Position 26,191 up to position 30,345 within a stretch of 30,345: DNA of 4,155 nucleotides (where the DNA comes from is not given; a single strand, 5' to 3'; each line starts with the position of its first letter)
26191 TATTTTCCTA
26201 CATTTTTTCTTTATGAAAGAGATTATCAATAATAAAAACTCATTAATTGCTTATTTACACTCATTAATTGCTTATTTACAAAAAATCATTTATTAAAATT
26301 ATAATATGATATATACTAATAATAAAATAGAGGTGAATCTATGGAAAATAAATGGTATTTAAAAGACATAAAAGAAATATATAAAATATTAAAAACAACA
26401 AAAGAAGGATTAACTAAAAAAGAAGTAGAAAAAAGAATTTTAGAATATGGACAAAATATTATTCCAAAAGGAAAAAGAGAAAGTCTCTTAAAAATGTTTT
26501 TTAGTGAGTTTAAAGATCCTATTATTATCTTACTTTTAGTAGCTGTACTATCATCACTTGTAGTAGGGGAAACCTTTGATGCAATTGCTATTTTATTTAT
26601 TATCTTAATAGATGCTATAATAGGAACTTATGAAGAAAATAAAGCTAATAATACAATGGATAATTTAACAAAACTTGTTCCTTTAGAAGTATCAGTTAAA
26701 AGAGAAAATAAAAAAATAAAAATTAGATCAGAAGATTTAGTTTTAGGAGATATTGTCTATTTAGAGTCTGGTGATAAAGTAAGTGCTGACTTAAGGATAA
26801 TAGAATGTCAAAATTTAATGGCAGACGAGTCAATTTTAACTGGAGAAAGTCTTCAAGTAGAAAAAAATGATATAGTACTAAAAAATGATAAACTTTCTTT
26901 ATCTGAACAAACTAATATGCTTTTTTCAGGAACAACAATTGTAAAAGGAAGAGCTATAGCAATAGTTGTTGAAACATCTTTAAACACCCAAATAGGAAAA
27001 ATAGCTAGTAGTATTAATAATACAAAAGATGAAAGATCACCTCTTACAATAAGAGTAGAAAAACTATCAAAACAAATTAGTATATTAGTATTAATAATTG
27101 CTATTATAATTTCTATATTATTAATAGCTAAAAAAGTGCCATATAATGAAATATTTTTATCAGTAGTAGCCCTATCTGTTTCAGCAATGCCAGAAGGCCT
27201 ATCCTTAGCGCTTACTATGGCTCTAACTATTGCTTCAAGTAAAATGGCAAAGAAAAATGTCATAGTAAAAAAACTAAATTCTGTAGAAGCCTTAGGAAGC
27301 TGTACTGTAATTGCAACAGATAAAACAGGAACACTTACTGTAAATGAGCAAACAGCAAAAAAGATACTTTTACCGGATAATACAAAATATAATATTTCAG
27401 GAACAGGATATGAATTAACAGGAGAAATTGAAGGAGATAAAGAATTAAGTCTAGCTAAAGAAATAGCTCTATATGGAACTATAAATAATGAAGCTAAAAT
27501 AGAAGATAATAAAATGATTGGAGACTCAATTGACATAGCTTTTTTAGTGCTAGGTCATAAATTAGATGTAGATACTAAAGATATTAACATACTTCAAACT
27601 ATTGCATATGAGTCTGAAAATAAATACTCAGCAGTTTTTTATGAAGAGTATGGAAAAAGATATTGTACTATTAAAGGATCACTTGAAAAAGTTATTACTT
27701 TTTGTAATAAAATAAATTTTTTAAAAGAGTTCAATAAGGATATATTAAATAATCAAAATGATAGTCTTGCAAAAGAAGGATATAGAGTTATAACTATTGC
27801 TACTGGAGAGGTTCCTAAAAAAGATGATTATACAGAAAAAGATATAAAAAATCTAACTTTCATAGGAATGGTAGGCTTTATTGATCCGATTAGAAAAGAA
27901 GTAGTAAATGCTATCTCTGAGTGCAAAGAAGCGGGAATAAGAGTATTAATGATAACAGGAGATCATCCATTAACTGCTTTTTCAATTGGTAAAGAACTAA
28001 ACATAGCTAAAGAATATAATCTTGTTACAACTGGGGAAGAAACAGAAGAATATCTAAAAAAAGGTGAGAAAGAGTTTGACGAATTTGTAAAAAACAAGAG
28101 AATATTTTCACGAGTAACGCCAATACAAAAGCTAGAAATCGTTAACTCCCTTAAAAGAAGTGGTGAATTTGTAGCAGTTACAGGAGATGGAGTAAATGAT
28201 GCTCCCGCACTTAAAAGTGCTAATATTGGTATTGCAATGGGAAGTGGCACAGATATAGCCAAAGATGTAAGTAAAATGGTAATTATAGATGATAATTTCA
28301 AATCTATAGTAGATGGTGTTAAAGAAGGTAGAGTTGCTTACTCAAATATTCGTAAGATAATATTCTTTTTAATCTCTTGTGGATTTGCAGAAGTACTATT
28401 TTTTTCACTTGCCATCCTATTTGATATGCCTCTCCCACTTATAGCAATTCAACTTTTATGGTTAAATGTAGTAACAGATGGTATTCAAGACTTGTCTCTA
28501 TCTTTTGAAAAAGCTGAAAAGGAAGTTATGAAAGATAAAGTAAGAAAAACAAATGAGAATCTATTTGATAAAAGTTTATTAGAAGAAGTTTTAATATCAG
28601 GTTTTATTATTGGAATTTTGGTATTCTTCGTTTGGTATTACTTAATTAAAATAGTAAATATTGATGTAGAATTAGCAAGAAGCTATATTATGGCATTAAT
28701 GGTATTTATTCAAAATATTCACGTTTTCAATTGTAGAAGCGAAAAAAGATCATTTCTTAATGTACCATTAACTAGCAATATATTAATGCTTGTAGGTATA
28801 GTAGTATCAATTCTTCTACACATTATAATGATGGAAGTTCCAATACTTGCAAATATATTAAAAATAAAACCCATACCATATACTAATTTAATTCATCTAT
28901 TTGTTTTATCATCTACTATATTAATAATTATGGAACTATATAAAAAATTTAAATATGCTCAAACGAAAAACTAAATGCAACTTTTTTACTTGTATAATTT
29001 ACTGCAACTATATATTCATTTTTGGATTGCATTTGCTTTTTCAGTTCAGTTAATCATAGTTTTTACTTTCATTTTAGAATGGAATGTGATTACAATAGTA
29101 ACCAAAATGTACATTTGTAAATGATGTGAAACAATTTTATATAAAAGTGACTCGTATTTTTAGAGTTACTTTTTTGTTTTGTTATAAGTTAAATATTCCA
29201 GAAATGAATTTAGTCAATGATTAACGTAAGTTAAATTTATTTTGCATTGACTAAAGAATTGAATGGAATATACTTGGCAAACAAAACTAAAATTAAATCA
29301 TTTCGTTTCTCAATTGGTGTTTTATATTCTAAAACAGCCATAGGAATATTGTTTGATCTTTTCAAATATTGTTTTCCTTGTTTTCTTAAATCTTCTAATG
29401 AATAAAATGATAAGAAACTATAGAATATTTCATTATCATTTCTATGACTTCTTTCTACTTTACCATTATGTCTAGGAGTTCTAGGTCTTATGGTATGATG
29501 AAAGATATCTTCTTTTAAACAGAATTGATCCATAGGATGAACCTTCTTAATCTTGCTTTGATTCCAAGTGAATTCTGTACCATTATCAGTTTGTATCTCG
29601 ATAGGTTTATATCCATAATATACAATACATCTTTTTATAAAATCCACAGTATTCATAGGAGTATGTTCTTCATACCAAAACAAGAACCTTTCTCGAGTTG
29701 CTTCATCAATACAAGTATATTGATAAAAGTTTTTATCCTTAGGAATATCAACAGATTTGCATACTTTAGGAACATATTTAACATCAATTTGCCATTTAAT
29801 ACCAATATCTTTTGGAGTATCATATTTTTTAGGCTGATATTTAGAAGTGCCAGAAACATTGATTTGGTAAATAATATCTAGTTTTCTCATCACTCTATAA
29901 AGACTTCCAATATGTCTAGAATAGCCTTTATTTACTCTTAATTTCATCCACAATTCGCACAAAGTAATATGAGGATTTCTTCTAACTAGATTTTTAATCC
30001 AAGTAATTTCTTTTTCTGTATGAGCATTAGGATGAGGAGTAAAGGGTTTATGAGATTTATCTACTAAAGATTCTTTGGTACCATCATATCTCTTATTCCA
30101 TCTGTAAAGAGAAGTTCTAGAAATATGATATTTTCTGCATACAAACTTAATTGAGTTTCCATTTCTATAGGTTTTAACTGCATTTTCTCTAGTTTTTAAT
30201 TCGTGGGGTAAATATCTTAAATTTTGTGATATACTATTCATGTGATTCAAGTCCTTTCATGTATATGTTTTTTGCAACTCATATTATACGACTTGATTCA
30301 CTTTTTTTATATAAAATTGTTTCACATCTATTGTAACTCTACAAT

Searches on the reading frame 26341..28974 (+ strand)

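Call 55: search_protein_families(library=pfam, proteins=[window:26341-28974:+], max_evalue=0.00001)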
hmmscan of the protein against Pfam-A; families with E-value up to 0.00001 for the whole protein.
window:26341-28974:+ (877 aa): 6 families
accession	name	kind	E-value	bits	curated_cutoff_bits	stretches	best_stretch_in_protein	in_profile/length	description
PF00122.25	E1-E2_ATPase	-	9.7e-48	162.5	28.1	1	112-305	2-181/181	E1-E2 ATPase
PF00689.26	Cation_ATPase_C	-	1.3e-43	149.3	27.3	1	697-870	1-175/175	Cation transporting ATPase, C-terminus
PF00690.31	Cation_ATPase_N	-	1.8e-21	76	20.4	1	5-70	1-67/69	Cation transporter/ATPase, N-terminus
PF00702.32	Hydrolase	-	1.6e-15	58.4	26.4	1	323-628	3-191/191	haloacid dehalogenase-like hydrolase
PF13246.12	Cation_ATPase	-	8.6e-09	35.7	21.7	1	382-458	9-91/91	Cation transport ATPase (P-type)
PF08282.18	Hydrolase_3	-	3.1e-07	30.8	20.9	1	600-657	195-252/255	haloacid dehalogenase-like hydrolase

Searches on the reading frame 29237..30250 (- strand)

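Call 55: search_protein_families(library=pfam, proteins=[window:29237-30250:-], max_evalue=0.00001)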
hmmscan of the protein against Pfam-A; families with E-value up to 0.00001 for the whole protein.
window:29237-30250:- (337 aa): 4 families
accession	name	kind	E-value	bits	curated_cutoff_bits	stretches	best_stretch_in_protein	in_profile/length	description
PF00665.32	rve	-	3.1e-12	47.1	32.6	1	152-259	7-102/102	Integrase core domain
PF13518.12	HTH_28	-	1.3e-07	32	25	1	21-69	2-51/52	Helix-turn-helix domain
PF01527.26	HTH_Tnp_1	-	3.6e-06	27.5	24.1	1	21-65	12-57/75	Transposase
PF13683.12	rve_3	-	8.6e-06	25.9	26.5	0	249-301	3-55/67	Integrase core domain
